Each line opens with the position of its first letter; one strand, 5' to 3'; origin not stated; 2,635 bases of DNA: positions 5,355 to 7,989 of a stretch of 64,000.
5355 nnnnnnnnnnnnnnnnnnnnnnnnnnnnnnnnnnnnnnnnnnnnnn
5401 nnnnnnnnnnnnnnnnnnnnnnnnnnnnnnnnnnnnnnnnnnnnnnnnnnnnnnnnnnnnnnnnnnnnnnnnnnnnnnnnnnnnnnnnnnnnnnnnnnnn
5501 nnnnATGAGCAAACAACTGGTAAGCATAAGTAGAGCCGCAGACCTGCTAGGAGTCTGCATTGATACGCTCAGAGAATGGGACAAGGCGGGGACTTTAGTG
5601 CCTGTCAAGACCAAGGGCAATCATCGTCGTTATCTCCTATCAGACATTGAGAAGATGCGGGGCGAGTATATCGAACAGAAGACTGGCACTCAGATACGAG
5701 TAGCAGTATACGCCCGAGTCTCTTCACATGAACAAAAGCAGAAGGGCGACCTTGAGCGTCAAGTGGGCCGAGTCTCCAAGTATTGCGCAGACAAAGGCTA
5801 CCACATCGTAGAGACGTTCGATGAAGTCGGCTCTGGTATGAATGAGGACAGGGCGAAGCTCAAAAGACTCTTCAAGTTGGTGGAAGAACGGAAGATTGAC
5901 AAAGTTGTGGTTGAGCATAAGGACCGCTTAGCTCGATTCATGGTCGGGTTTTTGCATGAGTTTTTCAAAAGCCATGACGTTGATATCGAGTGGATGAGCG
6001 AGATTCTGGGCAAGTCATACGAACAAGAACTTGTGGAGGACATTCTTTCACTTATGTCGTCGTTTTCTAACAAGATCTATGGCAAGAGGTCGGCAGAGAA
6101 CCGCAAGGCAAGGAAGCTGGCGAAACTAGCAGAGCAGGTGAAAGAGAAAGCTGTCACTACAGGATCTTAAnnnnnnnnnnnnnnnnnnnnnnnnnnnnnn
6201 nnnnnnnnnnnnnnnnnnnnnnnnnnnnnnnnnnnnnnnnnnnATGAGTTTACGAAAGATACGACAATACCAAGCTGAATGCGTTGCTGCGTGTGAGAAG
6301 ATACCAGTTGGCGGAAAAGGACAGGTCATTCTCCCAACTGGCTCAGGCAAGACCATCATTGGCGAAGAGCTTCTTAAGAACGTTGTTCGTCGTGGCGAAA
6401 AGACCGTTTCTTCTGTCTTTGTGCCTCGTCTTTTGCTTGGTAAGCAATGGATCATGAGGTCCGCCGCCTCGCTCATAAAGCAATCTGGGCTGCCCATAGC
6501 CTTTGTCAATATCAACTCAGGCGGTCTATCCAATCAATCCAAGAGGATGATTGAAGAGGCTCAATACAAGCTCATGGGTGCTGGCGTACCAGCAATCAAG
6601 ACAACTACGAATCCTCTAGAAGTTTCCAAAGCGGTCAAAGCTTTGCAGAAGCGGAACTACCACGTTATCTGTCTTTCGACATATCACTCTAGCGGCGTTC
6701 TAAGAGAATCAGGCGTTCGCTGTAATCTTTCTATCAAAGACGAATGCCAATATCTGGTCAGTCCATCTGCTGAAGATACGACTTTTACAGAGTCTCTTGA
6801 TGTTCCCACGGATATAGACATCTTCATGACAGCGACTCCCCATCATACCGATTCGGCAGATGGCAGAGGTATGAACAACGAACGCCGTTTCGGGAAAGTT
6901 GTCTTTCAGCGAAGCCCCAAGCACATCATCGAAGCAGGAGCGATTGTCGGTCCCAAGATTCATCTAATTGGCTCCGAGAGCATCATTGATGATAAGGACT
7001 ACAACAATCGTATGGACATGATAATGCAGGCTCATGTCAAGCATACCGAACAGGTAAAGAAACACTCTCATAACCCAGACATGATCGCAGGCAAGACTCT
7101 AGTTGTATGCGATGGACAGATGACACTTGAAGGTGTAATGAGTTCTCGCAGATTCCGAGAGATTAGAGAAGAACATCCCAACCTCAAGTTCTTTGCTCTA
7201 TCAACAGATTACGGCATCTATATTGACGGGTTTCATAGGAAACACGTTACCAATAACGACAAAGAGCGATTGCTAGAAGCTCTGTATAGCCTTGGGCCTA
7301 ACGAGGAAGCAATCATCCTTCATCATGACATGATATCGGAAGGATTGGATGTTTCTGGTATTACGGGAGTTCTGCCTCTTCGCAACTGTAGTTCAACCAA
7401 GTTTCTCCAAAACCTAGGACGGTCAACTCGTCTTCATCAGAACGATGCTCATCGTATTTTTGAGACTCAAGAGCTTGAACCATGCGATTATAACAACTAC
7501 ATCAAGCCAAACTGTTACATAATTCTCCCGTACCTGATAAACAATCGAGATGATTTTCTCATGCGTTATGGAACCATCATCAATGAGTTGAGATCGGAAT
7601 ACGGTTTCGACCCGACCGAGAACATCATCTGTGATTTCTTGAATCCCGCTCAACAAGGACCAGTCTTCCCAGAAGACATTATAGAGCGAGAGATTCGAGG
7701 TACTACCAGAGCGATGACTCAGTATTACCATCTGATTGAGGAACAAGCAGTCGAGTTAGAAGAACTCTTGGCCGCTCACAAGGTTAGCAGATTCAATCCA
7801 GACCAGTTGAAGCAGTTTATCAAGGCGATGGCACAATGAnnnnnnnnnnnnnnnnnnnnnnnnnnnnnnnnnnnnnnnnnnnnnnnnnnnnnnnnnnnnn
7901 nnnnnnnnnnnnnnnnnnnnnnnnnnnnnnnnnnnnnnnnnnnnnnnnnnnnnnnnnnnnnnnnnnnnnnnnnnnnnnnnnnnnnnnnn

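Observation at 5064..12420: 7.4-kb IS607-family-like element bounded by subterminal inverted repeats and carrying a restriction-modification-like cargo between tnpA and tnpB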

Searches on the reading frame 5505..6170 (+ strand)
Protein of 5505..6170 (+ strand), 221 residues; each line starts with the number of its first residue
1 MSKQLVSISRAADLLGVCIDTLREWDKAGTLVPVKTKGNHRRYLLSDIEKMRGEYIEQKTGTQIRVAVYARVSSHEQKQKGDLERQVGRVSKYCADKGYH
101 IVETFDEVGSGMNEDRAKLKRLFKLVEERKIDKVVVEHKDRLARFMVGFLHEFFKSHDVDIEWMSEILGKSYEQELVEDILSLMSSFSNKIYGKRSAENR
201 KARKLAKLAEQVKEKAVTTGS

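Call 5: search_protein_families(library=pfam, proteins=[window:5505-6170:+], max_evalue=0.01)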
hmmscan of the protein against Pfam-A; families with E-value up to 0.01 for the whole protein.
window:5505-6170:+ (221 aa): 5 families
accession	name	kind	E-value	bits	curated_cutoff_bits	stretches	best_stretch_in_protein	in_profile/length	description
PF00239.26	Resolvase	-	3.5e-25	89.2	23.3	1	66-204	1-140/145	Resolvase, N terminal domain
PF00376.29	MerR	-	6.2e-09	36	28.2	1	7-43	1-38/38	MerR family regulatory protein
PF13411.12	MerR_1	-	1.2e-08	35.4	21.6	1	7-52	2-47/69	MerR HTH family regulatory protein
PF12728.13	HTH_17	-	1.3e-07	32.2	27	1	7-51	3-46/51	Helix-turn-helix domain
PF04899.17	MbeD_MobD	-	0.0021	18.6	21.6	0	42-92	6-56/70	MbeD/MobD like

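Call 11: find_related_loci(query=window:5505-6170:+, collection=viral_contigs, flank=10000)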
Query window:5505-6170:+ (221 aa) in viral_contigs; peptide patterns used: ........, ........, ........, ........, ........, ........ (x = any residue, [..] = any of these).
59 stretches matched a pattern; 31 encode a relative of the query (tblastn E <= 1e-3); 30 distinct loci.
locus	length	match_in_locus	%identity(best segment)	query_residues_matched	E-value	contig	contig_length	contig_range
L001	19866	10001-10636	73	1-213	2e-104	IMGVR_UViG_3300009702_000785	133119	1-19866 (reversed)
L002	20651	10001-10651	65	1-217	2e-93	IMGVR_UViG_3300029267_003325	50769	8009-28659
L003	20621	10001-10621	67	3-209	4e-92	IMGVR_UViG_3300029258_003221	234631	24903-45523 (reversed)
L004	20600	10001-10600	70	1-200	2e-90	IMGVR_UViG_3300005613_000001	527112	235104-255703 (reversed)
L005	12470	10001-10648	63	1-219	6e-90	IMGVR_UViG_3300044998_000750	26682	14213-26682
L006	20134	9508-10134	65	4-211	2e-86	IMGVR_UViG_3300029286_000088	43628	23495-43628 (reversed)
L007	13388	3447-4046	64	2-200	1e-82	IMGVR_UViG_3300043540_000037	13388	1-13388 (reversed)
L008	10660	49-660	57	1-203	5e-76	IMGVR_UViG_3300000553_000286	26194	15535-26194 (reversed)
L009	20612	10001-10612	60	1-203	2e-75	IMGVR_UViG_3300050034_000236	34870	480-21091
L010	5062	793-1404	60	1-203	2e-74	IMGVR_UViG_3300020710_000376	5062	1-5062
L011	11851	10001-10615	58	1-204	2e-73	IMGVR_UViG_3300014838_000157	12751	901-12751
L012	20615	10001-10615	52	1-204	2e-70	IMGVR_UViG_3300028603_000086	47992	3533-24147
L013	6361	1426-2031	53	1-201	4e-69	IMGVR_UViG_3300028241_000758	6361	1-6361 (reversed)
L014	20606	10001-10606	56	4-208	5e-67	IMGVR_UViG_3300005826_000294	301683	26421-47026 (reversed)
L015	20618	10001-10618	55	1-204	9e-66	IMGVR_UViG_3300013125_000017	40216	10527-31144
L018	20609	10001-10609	50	4-207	6e-58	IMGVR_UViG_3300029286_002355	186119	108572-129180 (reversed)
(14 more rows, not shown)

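Call 41: search_protein_families(library=pfam, proteins=[L001:10648-11610:+, L003:10675-12666:+, L003:12663-13103:+, L018:10669-11361:+, L018:11289-13571:+, L018:14731-15471:+, L018:16012-17100:+, L018:13568-14734:+, L018:15476-16015:+], max_evalue=0.001)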
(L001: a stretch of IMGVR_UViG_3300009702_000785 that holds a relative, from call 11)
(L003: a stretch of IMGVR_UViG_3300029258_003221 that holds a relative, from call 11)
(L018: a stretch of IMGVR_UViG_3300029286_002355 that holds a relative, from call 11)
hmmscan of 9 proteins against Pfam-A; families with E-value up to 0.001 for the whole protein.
L001:10648-11610:+ (320 aa): 1 family
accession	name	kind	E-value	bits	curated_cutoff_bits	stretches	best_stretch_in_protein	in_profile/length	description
PF14022.11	DUF4238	-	2.5e-37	129.3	27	1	5-281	1-280/281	Protein of unknown function (DUF4238)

L003:10675-12666:+ (663 aa): 1 family
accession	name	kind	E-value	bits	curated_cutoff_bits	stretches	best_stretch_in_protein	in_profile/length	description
PF14528.11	LAGLIDADG_3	-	2.8e-07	31.2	22.5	0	313-334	2-23/82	LAGLIDADG-like domain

L003:12663-13103:+ (146 aa): 0 families

L018:10669-11361:+ (230 aa): 0 families

L018:11289-13571:+ (760 aa): 2 families
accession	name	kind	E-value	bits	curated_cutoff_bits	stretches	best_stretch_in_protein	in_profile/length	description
PF04851.21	ResIII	-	1e-14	55.2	22.5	1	225-415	3-161/164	Type III restriction enzyme, res subunit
PF00270.35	DEAD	-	1.8e-07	31.5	26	1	229-415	3-159/167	DEAD/DEAH box helicase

L018:14731-15471:+ (246 aa): 0 families

L018:16012-17100:+ (362 aa): 2 families
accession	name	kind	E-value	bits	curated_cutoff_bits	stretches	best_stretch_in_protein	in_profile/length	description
PF07282.18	Cas12f1-like_TNB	-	6.1e-16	58.8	26.3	1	283-344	5-60/60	Cas12f1-like, TNB domain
PF01385.25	OrfB_IS605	-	0.0005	20.7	30.5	1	168-239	3-83/120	Probable transposase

L018:13568-14734:+ (388 aa): 2 families
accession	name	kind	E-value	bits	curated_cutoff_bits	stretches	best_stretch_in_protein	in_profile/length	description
PF07669.17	Eco57I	-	5.7e-10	40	25.3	1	102-181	58-156/171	Eco57I restriction-modification methylase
PF05175.20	MTS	-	0.00025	21.1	23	1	109-175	90-155/170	Methyltransferase small domain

L018:15476-16015:+ (179 aa): 2 families
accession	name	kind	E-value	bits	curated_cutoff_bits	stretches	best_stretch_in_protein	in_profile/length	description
PF02384.22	N6_Mtase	-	7.1e-05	22.7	20.4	1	14-110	20-108/311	N-6 DNA Methylase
PF13847.12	Methyltransf_31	-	0.00061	19.9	27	1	47-126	3-73/145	Methyltransferase domain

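Call 44: search_solved_structures(query=L018:11289-13571:+, max_evalue=0.01)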
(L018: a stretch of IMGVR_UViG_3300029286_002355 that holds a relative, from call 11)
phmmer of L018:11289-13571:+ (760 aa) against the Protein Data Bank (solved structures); distinct sequences matched with E-value up to 0.01: 0.

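Call 86: search_protein_families(library=ncbifam, proteins=[window:5505-6170:+], max_evalue=0.001)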
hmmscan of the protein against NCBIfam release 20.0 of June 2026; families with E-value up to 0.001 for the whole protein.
window:5505-6170:+ (221 aa): 8 families
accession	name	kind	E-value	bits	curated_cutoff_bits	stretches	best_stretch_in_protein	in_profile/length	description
NF033518.0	transpos_IS607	equivalog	1.7e-56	190.8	110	1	10-200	2-187/187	IS607 family transposase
NF041201.1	recomb_XisF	equivalog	2.4e-18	66.4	375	1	68-207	3-140/465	fdxN element excision recombinase XisF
NF049883.1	resolv_YneB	equivalog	5.9e-14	52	175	1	66-194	2-133/211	YneB family resolvase-like protein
NF047343.1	SCCmet_CcrB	equivalog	5.3e-13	48.5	900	1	63-188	6-133/542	cassette chromosome recombinase CcrB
NF047375.1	HeatShock_HspR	equivalog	1.3e-10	41.1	105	1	4-53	2-51/92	heat shock protein transcriptional repressor HspR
NF047347.1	SCCmet_CcrC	equivalog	9.4e-08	31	900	1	65-188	4-134/558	cassette chromosome recombinase CcrC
NF033787.1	HTH_BldC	subfamily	2.1e-05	24.3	77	1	12-51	9-48/49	BldC family transcriptional regulator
NF047377.1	heat_HspR_dupli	exception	0.00068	19.2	300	0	8-87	129-210/214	heat shock protein transcriptional repressor HspR, fused homodimer type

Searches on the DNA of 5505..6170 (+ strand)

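Call 47: search_rna_families(sources=[L002, L005, L007, L010, L013, L008, L001, L018], threshold=gathering)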
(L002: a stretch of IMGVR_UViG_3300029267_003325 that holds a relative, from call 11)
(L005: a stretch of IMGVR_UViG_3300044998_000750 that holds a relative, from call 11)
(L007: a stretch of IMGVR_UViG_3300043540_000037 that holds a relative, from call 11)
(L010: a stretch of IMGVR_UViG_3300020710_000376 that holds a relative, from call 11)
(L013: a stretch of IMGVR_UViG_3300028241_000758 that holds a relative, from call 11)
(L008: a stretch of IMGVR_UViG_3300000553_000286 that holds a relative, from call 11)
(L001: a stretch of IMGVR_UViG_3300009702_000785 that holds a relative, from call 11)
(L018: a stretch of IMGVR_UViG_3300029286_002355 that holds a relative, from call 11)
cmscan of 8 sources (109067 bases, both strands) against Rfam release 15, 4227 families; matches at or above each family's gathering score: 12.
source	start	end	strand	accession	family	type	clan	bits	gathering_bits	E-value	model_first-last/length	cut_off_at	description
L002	4863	4935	+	RF00005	tRNA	Gene; tRNA;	CL00001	65.3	29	1e-11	1-71/71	no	tRNA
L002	15652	15723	+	RF00005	tRNA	Gene; tRNA;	CL00001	65.1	29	1.2e-11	1-71/71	no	tRNA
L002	15575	15647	+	RF00005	tRNA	Gene; tRNA;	CL00001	64.9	29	1.3e-11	1-71/71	no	tRNA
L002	8062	8136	+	RF00005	tRNA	Gene; tRNA;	CL00001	63.1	29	4.3e-11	1-71/71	no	tRNA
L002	19004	19075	+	RF00005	tRNA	Gene; tRNA;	CL00001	60.6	29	2.1e-10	1-71/71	no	tRNA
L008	9052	9123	+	RF00005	tRNA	Gene; tRNA;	CL00001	57.4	29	1.6e-09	1-71/71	no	tRNA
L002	19153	19223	+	RF00005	tRNA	Gene; tRNA;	CL00001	57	29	2e-09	1-71/71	no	tRNA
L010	4596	4679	+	RF00005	tRNA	Gene; tRNA;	CL00001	53.6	29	1.8e-08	1-71/71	no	tRNA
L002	13350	13424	+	RF00005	tRNA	Gene; tRNA;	CL00001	51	29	9.1e-08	1-71/71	no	tRNA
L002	13456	13530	+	RF00005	tRNA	Gene; tRNA;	CL00001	46.9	29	1.2e-06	1-71/71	no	tRNA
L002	2237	2307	+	RF00005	tRNA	Gene; tRNA;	CL00001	45.3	29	3.4e-06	1-71/71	no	tRNA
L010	4689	4765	+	RF00005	tRNA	Gene; tRNA;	CL00001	32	29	0.015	1-70/71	no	tRNA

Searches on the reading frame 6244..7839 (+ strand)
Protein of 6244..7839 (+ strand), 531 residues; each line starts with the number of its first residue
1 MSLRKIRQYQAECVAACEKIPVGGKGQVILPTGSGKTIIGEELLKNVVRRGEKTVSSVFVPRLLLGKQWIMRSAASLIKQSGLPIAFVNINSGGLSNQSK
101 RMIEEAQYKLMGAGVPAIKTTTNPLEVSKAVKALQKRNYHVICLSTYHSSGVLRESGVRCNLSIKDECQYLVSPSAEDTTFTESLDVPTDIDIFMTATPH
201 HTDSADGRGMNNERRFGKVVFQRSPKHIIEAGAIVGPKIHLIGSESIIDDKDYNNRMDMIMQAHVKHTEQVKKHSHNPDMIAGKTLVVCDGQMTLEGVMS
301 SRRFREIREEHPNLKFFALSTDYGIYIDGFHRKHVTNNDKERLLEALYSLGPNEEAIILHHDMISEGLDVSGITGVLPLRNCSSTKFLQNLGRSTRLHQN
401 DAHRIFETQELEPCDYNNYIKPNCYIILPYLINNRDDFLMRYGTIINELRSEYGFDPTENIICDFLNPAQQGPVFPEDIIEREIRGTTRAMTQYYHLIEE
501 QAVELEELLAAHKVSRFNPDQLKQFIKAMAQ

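Call 5: search_protein_families(library=pfam, proteins=[window:6244-7839:+], max_evalue=0.01)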
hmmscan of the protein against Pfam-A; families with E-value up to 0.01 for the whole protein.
window:6244-7839:+ (531 aa): 1 family
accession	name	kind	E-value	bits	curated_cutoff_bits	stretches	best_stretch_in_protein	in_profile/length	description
PF04851.21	ResIII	-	5.5e-07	30.1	22.5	1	5-133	3-96/164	Type III restriction enzyme, res subunit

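Call 18: search_protein_families(library=padloc, proteins=[window:6244-7839:+], max_evalue=0.01)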
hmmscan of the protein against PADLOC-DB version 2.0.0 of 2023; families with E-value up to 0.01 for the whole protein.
window:6244-7839:+ (531 aa): 4 families
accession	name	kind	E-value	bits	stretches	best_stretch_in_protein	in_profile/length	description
PDLC02707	PbeA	-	5e-06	23.4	1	5-133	252-372/672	PbeA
PDLC02704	PbeA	-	0.00015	18.4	1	5-74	254-325/682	PbeA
PDLC03659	mREase_IV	-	0.0045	12.9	1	345-397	500-553/945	Type IV methyl-directed restriction enzyme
PDLC02872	DpdF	-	0.0054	13.3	1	13-79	165-229/859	DpdF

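Call 19: search_protein_families(library=phrogs, proteins=[window:6244-7839:+], max_evalue=0.001)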
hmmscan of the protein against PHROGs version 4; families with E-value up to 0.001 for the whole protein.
window:6244-7839:+ (531 aa): 2 families
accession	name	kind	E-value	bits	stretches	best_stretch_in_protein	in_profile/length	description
phrog_16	-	DNA, RNA and nucleotide metabolism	2.2e-26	93.4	1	5-427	272-596/986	DNA helicase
phrog_9690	-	DNA, RNA and nucleotide metabolism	0.00024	21.2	0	354-402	211-261/306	DNA helicase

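Call 38: find_related_loci(query=window:6244-7839:+, collection=viral_contigs, flank=10000)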
Query window:6244-7839:+ (531 aa) in viral_contigs; peptide patterns used: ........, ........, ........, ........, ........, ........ (x = any residue, [..] = any of these).
7 stretches matched a pattern, but none encodes a relative of the query by tblastn (E <= 1e-3).

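Call 86: search_protein_families(library=ncbifam, proteins=[window:6244-7839:+], max_evalue=0.001)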
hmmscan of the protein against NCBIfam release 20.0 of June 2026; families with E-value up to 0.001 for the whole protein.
window:6244-7839:+ (531 aa): 3 families
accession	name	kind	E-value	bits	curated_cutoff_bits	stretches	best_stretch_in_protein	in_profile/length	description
NF045503.1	repair_heli_XPB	equivalog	4.2e-06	25.6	610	1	5-70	183-245/548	DNA repair helicase XPB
TIGR04095.1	dnd_restrict_1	equivalog_domain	5.8e-05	22.3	600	0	5-71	8-72/451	DNA phosphorothioation system restriction enzyme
NF046051.1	restrict_EcoAI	equivalog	0.00026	19.5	550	0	192-404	306-521/768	EcoAI/FtnUII family type I restriction enzme subunit R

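Call 92: search_solved_structures(query=A7, max_evalue=0.1)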
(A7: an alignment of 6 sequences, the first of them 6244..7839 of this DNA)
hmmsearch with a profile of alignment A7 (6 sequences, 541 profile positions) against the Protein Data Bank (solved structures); distinct sequences matched with E-value up to 0.1: 16.
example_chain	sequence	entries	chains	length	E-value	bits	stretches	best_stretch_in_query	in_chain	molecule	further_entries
5ffj_A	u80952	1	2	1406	2.9e-21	78.6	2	8-226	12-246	Endonuclease and methylase LlaGI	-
4xqk_A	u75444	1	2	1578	3.5e-21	78.3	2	8-226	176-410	LlaBIII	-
6p4f_A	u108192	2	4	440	1.5e-13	53.2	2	9-81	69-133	DNA-dependent ATPase XPBII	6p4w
5tnu_A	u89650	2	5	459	1.7e-13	53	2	9-81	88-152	DNA-dependent ATPase XPBII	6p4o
6p66_A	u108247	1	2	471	1.3e-08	36.8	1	9-76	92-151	DNA repair protein RAD25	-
2fwr_A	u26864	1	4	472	1.3e-08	36.8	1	9-76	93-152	DNA repair protein RAD25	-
9t99_A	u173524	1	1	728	5.4e-08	34.8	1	10-81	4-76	Dicer-related helicase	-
2fz4_A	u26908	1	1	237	7.8e-08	34.3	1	9-76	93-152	DNA repair protein RAD25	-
8t5s_A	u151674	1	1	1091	1.1e-07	33.8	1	10-80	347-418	Dicer-related helicase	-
3h1t_A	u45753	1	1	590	4.7e-05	25.1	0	353-407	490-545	Type I site-specific restriction-modification system, R (Restriction) subunit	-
6jde_B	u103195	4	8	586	6.2e-05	24.7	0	9-47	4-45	Putative DNA repair helicase RadD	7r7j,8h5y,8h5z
7clg_A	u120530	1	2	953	0.00013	23.6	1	365-455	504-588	Putative helicase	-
3b6e_A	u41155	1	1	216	0.0027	19.3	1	9-82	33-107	Interferon-induced helicase C domain-containing protein 1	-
7xwy_A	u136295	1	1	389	0.022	16.3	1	128-204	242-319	ATP-dependent helicase fft3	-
9lou_A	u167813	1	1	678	0.053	15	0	10-81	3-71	ATP-dependent RNA helicase DHX58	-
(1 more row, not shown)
